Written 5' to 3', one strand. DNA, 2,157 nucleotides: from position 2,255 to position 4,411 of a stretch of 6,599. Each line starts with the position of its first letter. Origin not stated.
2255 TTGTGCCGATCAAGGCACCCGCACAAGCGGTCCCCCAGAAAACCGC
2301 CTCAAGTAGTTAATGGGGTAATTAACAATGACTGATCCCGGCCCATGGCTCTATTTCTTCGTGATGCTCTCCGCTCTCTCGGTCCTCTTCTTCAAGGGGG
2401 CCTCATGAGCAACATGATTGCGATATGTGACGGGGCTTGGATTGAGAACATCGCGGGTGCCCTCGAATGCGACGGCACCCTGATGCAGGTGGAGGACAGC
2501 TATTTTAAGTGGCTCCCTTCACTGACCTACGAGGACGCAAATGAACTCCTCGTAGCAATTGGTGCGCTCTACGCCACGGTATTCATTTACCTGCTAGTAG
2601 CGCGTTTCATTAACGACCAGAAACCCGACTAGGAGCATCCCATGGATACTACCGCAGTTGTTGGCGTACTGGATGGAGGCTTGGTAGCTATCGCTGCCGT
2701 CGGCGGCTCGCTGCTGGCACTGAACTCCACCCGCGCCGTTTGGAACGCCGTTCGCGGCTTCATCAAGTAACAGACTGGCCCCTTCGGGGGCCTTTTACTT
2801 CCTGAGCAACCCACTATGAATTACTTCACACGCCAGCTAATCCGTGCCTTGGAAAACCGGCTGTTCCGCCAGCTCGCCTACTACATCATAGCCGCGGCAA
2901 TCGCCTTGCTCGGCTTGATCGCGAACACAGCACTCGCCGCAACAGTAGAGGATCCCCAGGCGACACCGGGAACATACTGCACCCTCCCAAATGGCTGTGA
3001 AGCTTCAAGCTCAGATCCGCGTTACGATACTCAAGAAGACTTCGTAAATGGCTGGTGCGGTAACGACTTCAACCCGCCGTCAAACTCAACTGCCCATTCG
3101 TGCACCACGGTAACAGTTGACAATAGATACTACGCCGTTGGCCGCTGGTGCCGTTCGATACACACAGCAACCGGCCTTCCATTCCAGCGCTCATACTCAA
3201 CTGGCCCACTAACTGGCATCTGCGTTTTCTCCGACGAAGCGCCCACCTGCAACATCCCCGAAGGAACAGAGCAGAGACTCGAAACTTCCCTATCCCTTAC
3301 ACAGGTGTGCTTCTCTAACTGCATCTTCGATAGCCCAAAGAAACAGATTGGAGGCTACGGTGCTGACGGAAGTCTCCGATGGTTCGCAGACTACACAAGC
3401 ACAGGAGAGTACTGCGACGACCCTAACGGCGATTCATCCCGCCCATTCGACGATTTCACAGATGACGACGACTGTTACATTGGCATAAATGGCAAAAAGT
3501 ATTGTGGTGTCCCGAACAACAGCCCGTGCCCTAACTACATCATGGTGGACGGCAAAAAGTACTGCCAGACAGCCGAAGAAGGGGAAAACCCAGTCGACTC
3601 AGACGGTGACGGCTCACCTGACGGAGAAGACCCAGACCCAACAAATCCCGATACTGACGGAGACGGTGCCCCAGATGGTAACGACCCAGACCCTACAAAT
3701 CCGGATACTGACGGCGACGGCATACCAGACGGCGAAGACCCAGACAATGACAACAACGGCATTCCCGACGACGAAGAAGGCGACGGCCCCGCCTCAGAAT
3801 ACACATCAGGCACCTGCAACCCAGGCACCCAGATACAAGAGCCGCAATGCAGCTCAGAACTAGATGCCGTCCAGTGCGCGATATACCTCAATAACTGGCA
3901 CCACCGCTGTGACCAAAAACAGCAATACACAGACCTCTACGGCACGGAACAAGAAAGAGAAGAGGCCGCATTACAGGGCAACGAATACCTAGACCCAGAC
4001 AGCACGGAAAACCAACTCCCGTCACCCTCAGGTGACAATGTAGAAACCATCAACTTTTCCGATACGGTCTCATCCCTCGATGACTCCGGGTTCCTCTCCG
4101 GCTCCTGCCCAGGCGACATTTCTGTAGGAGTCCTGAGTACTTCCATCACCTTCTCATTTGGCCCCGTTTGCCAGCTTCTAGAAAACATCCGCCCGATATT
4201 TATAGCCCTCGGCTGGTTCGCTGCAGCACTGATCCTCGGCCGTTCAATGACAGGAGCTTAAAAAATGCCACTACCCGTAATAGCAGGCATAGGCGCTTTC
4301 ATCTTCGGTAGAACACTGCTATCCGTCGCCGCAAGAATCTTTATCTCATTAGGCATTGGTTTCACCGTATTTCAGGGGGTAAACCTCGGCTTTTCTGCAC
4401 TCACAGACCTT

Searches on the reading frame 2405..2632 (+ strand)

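Call 7: search_protein_families(library=pfam, proteins=[window:2405-2632:+], max_evalue=0.1)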
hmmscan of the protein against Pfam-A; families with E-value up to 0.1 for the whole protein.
window:2405-2632:+ (75 aa): 0 families

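Call 8: search_protein_families(library=phrogs, proteins=[window:2405-2632:+], max_evalue=0.1)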
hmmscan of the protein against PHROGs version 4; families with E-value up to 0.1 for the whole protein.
window:2405-2632:+ (75 aa): 2 families
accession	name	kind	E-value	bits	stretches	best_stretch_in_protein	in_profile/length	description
phrog_13391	-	unknown function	3.3e-07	31.3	1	33-67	22-56/59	-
phrog_4800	-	unknown function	1.1e-05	26.6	1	7-70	5-69/70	-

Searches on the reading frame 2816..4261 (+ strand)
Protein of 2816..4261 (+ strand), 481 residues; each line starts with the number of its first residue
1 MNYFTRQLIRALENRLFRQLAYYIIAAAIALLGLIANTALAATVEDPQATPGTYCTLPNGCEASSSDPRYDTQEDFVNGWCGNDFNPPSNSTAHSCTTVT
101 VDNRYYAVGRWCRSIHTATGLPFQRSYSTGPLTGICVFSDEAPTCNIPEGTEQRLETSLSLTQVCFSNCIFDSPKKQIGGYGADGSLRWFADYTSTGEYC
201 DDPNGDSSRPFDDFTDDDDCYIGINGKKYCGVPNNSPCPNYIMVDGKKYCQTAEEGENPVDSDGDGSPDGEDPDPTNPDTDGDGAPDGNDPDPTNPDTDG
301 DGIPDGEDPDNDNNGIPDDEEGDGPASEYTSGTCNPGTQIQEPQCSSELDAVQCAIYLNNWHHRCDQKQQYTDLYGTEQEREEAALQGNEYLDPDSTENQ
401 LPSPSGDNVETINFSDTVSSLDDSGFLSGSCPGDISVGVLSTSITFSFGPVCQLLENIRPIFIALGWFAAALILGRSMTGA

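Call 7: search_protein_families(library=pfam, proteins=[window:2816-4261:+], max_evalue=0.1)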
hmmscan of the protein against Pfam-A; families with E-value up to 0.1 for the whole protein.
window:2816-4261:+ (481 aa): 0 families

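Call 8: search_protein_families(library=phrogs, proteins=[window:2816-4261:+], max_evalue=0.1)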
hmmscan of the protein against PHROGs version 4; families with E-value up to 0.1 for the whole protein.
window:2816-4261:+ (481 aa): 4 families
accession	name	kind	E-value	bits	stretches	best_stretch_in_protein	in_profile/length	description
phrog_4352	-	unknown function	3.2e-24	86.7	1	157-478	133-478/479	-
phrog_13221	-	unknown function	3.2e-09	37.6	1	416-473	358-417/427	-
phrog_20131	-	unknown function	5e-07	29.8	1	427-474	345-396/403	-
phrog_7568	-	unknown function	1.1e-05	26.1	1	403-474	347-424/433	-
